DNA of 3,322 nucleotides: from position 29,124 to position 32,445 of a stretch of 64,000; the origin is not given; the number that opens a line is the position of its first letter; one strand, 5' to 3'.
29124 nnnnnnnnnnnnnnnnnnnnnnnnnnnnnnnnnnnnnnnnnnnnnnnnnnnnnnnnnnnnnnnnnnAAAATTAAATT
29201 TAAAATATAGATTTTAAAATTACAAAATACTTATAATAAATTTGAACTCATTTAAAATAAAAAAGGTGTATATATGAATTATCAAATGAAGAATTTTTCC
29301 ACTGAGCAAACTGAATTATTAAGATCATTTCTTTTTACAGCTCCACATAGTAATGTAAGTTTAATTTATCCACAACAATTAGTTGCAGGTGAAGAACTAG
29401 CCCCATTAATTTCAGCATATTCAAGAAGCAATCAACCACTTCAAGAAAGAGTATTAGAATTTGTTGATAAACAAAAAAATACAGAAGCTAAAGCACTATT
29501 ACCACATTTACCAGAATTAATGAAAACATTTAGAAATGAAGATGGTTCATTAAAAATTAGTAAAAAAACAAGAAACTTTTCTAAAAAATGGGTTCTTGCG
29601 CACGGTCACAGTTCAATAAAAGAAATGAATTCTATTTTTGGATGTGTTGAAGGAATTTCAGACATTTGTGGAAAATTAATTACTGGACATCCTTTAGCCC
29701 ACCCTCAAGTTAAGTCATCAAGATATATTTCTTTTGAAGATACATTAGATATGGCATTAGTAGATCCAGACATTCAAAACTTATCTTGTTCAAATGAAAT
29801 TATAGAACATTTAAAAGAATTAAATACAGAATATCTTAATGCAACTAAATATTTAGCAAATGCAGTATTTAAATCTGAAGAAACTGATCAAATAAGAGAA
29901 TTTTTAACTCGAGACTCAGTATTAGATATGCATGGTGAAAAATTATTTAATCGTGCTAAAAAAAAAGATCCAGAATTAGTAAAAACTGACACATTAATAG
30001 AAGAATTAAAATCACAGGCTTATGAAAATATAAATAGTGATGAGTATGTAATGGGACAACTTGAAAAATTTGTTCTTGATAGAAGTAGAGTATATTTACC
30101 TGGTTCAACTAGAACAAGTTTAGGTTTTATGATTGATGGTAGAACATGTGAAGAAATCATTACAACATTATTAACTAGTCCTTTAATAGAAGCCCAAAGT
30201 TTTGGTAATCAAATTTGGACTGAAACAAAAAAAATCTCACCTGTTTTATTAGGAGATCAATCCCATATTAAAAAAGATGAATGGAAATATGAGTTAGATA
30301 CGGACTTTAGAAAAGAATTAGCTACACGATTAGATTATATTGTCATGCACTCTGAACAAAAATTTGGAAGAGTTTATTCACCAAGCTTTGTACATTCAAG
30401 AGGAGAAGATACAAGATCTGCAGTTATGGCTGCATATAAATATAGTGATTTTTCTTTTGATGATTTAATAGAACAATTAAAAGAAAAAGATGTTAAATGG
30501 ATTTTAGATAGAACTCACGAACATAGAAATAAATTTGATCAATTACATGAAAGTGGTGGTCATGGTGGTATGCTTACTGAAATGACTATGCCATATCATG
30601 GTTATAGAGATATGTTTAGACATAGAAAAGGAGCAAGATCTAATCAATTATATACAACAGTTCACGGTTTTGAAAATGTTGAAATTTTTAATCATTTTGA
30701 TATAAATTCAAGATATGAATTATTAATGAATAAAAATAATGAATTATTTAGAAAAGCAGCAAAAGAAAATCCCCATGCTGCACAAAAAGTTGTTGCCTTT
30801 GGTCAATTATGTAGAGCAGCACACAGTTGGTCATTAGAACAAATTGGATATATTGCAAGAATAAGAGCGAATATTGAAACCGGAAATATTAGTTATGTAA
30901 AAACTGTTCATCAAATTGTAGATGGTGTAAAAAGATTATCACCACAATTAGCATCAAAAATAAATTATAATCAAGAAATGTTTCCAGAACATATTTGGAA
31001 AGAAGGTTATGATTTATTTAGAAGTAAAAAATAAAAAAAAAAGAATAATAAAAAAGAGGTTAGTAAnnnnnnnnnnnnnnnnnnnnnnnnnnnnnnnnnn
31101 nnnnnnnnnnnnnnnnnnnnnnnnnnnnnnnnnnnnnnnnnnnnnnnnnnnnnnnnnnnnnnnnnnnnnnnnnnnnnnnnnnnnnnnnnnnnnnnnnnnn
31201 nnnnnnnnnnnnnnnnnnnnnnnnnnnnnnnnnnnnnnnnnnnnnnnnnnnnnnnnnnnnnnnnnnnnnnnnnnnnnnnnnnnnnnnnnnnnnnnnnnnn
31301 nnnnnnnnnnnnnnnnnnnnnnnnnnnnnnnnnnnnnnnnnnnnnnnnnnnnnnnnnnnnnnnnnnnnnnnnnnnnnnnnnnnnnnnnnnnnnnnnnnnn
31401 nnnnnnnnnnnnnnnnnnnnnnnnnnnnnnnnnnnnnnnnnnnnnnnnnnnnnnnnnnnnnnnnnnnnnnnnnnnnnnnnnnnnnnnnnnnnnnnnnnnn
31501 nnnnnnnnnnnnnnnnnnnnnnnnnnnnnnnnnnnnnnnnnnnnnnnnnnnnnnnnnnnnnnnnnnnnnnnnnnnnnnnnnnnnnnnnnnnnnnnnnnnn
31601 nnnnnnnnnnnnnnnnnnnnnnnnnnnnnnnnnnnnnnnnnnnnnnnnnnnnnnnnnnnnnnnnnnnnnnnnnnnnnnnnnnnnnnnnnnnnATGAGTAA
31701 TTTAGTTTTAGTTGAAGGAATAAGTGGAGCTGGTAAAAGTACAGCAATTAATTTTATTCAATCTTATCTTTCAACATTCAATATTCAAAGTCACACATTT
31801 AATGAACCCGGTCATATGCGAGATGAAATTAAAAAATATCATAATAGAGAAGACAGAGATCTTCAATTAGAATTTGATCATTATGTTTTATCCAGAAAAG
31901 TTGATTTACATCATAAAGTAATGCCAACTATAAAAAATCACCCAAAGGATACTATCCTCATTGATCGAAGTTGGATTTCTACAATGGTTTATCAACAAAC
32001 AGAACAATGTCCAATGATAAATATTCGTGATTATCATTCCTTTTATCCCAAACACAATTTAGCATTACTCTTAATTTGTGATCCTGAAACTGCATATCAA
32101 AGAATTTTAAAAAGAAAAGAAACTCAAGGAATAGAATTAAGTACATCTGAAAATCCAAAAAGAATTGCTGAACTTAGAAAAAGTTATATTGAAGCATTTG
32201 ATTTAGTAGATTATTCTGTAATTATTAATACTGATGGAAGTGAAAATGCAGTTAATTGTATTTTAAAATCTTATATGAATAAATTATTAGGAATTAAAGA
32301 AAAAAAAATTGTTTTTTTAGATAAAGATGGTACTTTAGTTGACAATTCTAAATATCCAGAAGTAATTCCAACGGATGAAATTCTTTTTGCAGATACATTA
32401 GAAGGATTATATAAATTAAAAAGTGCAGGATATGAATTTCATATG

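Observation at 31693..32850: Thymidylate kinase fused to a HAD-IIIA (GmhB/PNKP-like) phosphatase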

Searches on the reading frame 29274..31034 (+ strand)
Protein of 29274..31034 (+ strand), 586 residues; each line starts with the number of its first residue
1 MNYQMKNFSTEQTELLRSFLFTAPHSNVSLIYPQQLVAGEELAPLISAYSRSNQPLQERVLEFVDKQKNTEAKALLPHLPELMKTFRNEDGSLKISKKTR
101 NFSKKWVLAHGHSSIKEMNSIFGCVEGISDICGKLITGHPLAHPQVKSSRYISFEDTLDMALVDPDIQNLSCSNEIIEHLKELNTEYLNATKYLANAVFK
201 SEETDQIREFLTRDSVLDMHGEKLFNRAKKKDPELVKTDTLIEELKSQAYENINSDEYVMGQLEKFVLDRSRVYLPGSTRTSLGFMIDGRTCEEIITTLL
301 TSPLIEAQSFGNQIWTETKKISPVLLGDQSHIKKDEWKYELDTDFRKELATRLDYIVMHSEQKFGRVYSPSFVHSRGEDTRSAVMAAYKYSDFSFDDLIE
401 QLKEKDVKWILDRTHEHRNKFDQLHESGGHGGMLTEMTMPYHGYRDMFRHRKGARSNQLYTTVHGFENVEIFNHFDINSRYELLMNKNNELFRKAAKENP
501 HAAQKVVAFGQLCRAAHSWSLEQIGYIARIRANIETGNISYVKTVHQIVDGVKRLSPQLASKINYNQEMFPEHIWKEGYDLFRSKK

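Call 3: search_protein_families(library=pfam, proteins=[window:29274-31034:+], max_evalue=0.01)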
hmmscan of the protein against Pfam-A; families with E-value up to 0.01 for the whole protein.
window:29274-31034:+ (586 aa): 1 family
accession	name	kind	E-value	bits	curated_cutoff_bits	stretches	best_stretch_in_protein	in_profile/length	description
PF02511.20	Thy1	-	4.6e-10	40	24.8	1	96-324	35-191/191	Thymidylate synthase complementing protein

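Call 4: search_protein_families(library=ncbifam, proteins=[window:29274-31034:+], max_evalue=0.01)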
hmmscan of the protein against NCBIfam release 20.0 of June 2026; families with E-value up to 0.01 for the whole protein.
window:29274-31034:+ (586 aa): 1 family
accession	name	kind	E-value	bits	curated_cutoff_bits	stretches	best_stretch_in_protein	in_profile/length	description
TIGR02170.1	thyX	equivalog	3.1e-06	26.9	87.9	1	105-157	44-96/211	FAD-dependent thymidylate synthase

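Call 19: search_solved_structures(query=window:29274-31034:+, max_evalue=1, show_alignments=2)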
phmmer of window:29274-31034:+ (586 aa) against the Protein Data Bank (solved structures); distinct sequences matched with E-value up to 1: 5.
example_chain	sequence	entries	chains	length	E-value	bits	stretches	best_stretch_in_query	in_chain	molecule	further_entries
1te1_B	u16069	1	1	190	0.34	12.7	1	263-317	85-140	endo-1,4-xylanase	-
5f84_A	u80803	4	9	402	0.37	12.6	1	268-350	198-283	O-glucosyltransferase rumi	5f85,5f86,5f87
3imm_A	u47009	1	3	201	0.44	12.4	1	305-361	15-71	Putative secreted glycosylhydrolase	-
7sgn_A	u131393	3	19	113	0.56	12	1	207-255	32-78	Flagellar protein FliL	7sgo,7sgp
1xrs_A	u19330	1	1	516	0.9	11.3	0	166-219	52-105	D-lysine 5,6-aminomutase alpha subunit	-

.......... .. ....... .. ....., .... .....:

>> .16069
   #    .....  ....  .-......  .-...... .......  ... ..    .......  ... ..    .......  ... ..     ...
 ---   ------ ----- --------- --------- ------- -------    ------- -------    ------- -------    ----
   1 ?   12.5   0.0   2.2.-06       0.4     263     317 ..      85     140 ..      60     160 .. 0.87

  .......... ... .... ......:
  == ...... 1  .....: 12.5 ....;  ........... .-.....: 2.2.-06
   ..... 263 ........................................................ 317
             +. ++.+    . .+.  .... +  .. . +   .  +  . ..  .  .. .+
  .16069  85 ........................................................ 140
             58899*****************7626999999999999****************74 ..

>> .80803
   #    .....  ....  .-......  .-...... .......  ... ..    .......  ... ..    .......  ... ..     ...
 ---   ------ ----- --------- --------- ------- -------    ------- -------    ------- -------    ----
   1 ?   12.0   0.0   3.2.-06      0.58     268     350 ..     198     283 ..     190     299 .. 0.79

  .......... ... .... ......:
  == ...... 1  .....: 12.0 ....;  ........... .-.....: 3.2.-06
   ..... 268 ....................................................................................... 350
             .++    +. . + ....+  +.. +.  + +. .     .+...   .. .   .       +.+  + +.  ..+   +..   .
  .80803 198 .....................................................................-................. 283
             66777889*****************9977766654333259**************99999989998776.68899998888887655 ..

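Call 21: search_protein_families(library=padloc, proteins=[window:29274-31034:+], max_evalue=0.01)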
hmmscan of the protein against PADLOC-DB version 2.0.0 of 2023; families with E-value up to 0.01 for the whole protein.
window:29274-31034:+ (586 aa): 0 families

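Call 22: search_protein_families(library=phrogs, proteins=[window:29274-31034:+], max_evalue=0.01)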
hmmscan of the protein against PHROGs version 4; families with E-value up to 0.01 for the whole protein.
window:29274-31034:+ (586 aa): 1 family
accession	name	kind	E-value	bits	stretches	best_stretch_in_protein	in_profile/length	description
phrog_36506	-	DNA, RNA and nucleotide metabolism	0.0011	18.6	0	246-302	153-209/491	thymidylate synthase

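Call 48: search_solved_structures(query=A3, max_evalue=1, show_alignments=2)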
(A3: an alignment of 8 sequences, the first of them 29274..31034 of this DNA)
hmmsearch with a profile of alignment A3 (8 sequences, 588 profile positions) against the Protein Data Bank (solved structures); distinct sequences matched with E-value up to 1: 0.

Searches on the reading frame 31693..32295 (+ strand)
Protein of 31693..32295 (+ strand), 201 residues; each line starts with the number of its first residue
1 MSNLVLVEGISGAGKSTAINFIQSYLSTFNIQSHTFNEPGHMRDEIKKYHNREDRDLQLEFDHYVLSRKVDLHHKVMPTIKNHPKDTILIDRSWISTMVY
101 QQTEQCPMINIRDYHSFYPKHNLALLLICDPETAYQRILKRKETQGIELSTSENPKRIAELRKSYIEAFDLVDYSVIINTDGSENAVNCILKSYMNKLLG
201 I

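Call 24: search_solved_structures(query=window:31693-32295:+, max_evalue=0.01, show_alignments=4)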
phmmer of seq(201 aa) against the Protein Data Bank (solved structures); distinct sequences matched with E-value up to 0.01: 10.
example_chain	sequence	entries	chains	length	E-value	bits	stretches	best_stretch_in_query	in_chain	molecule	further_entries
5xbh_A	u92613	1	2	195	8.5e-08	35.3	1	4-187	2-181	Thymidylate kinase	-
2pbr_A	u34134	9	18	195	1.4e-07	34.6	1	4-187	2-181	Thymidylate kinase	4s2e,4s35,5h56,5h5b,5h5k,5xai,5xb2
5xb5_A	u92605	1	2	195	9.5e-07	31.9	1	4-187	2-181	Thymidylate kinase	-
9wd2_A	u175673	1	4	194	1.1e-05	28.4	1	5-154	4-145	Thymidylate kinase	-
2ccj_A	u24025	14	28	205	9.3e-05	25.4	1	1-145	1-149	THYMIDYLATE KINASE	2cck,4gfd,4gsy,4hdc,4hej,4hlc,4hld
4mqb_A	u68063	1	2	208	9.6e-05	25.3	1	1-145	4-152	Thymidylate kinase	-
2ccg_A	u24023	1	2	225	0.00012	25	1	1-145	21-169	THYMIDYLATE KINASE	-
4dwj_A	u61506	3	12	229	0.00013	24.9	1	1-145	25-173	Thymidylate kinase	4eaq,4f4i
3lv8_A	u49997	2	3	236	0.0028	20.5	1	4-180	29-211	Thymidylate kinase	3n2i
4tmk_A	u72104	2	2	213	0.0066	19.4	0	2-150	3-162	PROTEIN (THYMIDYLATE KINASE)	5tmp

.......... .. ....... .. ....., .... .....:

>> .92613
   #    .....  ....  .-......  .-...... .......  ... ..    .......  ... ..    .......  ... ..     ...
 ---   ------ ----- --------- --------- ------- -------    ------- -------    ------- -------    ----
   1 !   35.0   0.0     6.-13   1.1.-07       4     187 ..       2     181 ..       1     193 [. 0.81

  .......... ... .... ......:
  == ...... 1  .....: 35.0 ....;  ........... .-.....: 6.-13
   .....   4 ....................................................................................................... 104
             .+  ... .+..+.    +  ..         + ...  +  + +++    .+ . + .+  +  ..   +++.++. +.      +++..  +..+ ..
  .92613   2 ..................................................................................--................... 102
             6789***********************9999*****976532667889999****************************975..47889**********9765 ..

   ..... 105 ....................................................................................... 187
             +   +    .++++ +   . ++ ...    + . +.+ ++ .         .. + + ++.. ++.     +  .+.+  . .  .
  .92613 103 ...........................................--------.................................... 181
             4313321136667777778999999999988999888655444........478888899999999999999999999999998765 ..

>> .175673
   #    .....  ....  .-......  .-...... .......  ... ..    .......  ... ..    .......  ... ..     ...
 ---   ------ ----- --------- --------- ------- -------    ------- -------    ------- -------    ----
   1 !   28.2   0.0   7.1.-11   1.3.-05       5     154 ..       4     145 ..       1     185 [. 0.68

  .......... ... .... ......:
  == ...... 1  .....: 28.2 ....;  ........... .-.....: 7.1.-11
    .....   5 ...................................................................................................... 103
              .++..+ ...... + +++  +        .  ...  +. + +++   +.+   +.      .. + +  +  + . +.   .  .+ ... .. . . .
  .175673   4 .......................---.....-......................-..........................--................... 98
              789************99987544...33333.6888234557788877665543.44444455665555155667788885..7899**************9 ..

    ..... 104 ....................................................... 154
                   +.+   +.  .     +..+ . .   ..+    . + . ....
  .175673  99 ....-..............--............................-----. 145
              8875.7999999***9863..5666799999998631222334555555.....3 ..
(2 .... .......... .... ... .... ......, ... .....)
